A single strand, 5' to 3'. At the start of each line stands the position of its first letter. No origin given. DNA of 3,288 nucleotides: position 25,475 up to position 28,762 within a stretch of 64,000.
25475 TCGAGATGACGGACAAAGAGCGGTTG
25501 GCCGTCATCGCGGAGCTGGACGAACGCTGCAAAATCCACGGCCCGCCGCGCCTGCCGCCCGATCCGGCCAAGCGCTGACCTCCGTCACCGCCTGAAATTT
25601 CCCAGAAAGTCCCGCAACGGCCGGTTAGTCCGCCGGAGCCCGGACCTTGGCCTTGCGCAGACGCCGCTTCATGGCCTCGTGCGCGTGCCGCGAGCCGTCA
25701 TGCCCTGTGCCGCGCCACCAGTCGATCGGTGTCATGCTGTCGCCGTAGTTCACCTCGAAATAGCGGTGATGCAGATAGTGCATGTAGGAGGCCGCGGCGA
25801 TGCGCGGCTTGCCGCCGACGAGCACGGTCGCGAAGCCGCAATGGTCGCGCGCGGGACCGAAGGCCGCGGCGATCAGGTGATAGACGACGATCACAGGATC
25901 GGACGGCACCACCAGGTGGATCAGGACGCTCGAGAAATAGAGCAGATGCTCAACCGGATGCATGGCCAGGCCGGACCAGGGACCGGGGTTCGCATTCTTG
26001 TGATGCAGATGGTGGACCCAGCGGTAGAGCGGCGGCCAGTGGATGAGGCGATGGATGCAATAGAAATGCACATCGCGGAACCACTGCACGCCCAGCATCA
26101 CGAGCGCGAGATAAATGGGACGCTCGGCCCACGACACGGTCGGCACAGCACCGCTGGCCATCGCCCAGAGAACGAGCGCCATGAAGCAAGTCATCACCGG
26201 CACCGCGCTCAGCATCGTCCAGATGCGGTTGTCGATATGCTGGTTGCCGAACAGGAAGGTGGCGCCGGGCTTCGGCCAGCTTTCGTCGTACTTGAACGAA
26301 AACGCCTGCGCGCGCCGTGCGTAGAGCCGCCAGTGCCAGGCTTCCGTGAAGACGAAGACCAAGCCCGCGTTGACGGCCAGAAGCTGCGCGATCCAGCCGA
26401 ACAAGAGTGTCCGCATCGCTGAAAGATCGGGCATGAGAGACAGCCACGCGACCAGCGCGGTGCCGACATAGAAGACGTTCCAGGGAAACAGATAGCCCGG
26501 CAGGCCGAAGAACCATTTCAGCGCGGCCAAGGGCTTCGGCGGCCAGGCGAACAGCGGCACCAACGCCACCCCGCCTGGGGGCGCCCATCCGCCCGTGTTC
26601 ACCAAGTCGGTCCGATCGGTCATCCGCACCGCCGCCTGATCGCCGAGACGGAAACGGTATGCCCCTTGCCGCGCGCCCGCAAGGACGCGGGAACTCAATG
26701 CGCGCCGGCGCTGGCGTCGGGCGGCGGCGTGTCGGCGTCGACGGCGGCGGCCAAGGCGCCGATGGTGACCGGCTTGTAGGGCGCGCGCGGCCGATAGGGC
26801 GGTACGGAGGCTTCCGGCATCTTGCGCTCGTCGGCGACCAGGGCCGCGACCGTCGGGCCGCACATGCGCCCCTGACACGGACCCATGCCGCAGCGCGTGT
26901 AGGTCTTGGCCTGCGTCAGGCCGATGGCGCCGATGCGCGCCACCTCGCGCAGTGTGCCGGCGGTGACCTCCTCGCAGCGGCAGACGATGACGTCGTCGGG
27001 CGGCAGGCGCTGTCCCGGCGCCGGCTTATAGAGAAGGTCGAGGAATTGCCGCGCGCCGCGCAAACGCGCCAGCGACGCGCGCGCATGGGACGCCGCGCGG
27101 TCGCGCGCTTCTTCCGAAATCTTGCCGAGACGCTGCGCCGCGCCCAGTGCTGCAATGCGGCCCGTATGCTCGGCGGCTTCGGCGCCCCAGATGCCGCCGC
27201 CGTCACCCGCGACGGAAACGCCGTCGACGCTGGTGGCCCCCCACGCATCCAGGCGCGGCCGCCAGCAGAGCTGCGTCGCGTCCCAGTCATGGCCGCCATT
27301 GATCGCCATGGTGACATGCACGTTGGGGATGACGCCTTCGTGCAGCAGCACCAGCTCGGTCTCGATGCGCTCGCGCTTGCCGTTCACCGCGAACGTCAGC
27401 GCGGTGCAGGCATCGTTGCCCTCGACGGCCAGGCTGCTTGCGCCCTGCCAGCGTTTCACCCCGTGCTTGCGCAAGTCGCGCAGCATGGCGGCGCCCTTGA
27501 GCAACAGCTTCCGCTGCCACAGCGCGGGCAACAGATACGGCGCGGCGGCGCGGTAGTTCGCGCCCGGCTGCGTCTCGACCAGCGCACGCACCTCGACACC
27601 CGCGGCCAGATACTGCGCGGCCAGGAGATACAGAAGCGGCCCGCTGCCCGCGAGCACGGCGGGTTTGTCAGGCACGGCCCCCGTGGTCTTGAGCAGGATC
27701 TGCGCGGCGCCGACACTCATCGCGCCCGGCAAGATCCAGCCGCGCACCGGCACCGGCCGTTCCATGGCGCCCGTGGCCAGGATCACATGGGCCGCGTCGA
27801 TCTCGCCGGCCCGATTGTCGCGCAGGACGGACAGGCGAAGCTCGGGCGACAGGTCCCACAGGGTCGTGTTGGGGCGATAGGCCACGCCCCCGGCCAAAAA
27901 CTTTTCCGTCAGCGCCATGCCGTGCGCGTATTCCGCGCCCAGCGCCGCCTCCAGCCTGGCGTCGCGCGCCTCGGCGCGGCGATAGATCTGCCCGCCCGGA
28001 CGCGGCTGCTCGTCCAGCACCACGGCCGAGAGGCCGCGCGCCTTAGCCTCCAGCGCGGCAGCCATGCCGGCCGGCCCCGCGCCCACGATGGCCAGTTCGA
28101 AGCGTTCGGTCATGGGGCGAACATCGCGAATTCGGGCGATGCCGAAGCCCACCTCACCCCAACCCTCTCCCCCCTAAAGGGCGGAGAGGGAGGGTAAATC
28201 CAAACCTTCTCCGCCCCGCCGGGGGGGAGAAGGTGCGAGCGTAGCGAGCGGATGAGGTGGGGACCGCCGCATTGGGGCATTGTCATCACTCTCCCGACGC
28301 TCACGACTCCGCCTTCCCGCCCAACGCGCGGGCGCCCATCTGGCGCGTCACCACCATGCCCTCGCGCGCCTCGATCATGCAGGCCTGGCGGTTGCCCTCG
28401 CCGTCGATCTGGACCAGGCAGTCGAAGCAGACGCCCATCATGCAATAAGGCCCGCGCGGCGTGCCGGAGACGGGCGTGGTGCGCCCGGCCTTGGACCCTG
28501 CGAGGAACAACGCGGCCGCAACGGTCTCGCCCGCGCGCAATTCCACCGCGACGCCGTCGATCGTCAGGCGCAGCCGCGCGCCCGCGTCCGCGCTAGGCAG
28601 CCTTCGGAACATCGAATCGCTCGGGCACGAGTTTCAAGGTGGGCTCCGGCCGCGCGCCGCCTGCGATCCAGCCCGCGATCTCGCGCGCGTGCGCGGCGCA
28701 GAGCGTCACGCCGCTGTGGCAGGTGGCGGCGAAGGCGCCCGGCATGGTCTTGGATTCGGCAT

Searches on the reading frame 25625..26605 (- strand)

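Call 7: search_protein_families(library=pfam, proteins=[window:25625-26605:-])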
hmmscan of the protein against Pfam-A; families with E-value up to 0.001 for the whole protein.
window:25625-26605:- (326 aa): 1 family
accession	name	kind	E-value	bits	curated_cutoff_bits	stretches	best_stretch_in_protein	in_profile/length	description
PF04116.19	FA_hydroxylase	-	5.5e-20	72.6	31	1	175-300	6-132/132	Fatty acid hydroxylase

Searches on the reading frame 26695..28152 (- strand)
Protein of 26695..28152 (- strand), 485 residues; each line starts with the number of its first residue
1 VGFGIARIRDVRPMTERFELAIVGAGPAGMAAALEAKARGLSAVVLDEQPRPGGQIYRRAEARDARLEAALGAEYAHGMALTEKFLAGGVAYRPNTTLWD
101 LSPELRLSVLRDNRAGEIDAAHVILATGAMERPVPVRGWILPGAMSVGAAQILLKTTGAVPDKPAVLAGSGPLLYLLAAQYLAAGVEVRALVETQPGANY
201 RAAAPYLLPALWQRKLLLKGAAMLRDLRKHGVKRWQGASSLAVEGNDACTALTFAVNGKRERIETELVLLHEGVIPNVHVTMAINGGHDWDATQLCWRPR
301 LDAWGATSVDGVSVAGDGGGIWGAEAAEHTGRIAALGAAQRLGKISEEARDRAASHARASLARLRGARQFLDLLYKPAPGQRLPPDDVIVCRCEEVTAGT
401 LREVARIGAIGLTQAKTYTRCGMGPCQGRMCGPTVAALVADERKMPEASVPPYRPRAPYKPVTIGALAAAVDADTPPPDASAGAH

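Call 7: search_protein_families(library=pfam, proteins=[window:26695-28152:-])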
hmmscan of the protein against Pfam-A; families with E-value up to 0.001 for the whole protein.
window:26695-28152:- (485 aa): 10 families
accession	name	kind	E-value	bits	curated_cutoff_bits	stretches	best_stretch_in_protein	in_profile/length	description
PF07992.20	Pyr_redox_2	-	9.7e-18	65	26.1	1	19-318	2-276/291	Pyridine nucleotide-disulphide oxidoreductase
PF13450.12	NAD_binding_8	-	2e-09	38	21.9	1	22-79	1-55/68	NAD(P)-binding Rossmann-like domain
PF17806.6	SO_alpha_A3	-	1.1e-08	35.7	23.1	1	394-469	10-85/87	Sarcosine oxidase A3 domain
PF04324.20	Fer2_BFD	-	5.4e-08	33.5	26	1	389-440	1-49/50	BFD-like [2Fe-2S] binding domain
PF13738.12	Pyr_redox_3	-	5.2e-07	29.6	30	1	22-57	2-37/305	Pyridine nucleotide-disulphide oxidoreductase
PF00890.30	FAD_binding_2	-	7.2e-07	29.2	20.4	1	20-56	2-38/414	FAD binding domain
PF01266.30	DAO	-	8.4e-07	29.3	27.9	1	20-58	2-41/353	FAD dependent oxidoreductase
PF03486.20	HI0933_like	-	6.9e-06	26.1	50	1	19-56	2-39/244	HI0933-like protein Rossmann domain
PF12831.13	FAD_oxidored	-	7.3e-06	26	27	1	20-58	2-40/416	FAD dependent oxidoreductase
PF13454.12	NAD_binding_9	-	0.00091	19.7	21.8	0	21-68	1-52/155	FAD-NAD(P)-binding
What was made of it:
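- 26695..28152 (-): OoxA/SoxA-alpha-like flavoprotein subunit, last gene of the operon whose start is duplicated. Pfam Pyr_redox_2, SO_alpha_A3 and Fer2_BFD (call 7).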

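Call 64: search_protein_families(library=ncbifam, max_evalue=1, proteins=[window:26695-28152:-])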
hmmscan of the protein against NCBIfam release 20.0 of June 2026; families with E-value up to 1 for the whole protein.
window:26695-28152:- (485 aa): 84 families (the best 25 are shown)
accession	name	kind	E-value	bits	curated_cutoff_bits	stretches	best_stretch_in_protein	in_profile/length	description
TIGR01372.1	soxA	subfamily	1.1e-33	116.1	1164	1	20-471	171-599/996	sarcosine oxidase subunit alpha family protein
TIGR03377.1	glycerol3P_GlpA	equivalog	4.6e-09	35.3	552.8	1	386-443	419-477/530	anaerobic glycerol-3-phosphate dehydrogenase subunit GlpA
TIGR01292.1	TRX_reduct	equivalog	1e-08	34.4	343.45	1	19-137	2-118/300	thioredoxin-disulfide reductase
NF005064.0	PRK06481.1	equivalog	3e-08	32.8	542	1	10-60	54-104/506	flavocytochrome c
TIGR01350.1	lipoamide_DH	equivalog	3.6e-08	32.5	408.8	2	106-341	118-332/461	dihydrolipoyl dehydrogenase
TIGR03997.1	mycofact_OYE_2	equivalog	1.3e-07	30.5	793.15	1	12-61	374-423/645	mycofactocin system FadH/OYE family oxidoreductase 2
NF009409.0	PRK12770.1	subfamily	1.6e-07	30.8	343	1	13-55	14-56/360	putative glutamate synthase subunit beta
NF008313.0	PRK11101.1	equivalog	2.9e-07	29.5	425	1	386-441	429-485/548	anaerobic glycerol-3-phosphate dehydrogenase subunit A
NF005882.1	PRK07843.1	equivalog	5.9e-06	25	788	1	18-58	2-42/547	3-oxosteroid 1-dehydrogenase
TIGR04018.1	Bthiol_YpdA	hypoth_equivalog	7.8e-06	24.9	339.9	1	20-48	2-30/316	YpdA family putative bacillithiol disulfide reductase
TIGR03140.1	AhpF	equivalog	8e-06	24.7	502.9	1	15-138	210-330/515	alkyl hydroperoxide reductase subunit F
NF004780.0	PRK06126.1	subfamily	9e-06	24.2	445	1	15-66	6-55/552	hypothetical protein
NF045599.1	bili_reduct_long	exception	1.8e-05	23.2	750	1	9-56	373-420/641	bilirubin reductase, long form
NF045637.1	carotdesatCrtDProt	equivalog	3.8e-05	22.4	580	1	21-63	2-43/485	1-hydroxycarotenoid 3,4-desaturase CrtD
TIGR00275.1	TIGR00275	subfamily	4.4e-05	22.5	183.8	1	21-54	2-35/401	aminoacetone oxidase family FAD-binding enzyme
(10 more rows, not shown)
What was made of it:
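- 26695..28152 (-): NCBIfam soxA subfamily hit below cutoff (call 64).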

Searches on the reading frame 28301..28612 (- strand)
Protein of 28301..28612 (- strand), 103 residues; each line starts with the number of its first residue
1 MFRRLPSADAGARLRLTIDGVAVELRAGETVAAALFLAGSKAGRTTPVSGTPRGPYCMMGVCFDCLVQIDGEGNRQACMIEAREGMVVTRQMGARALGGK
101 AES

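Call 7: search_protein_families(library=pfam, proteins=[window:28301-28612:-])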
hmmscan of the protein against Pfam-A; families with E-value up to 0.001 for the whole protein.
window:28301-28612:- (103 aa): 1 family
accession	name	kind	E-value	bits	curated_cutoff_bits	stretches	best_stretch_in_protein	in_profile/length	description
PF13510.11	Fer2_4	-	8.6e-28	96.7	22.8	1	13-91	3-80/82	2Fe-2S iron-sulfur cluster binding domain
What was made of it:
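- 28301..28612 (-): 2Fe-2S ferredoxin-like subunit (Fer2_4). Pfam Fer2_4 8.6e-28 (call 7).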
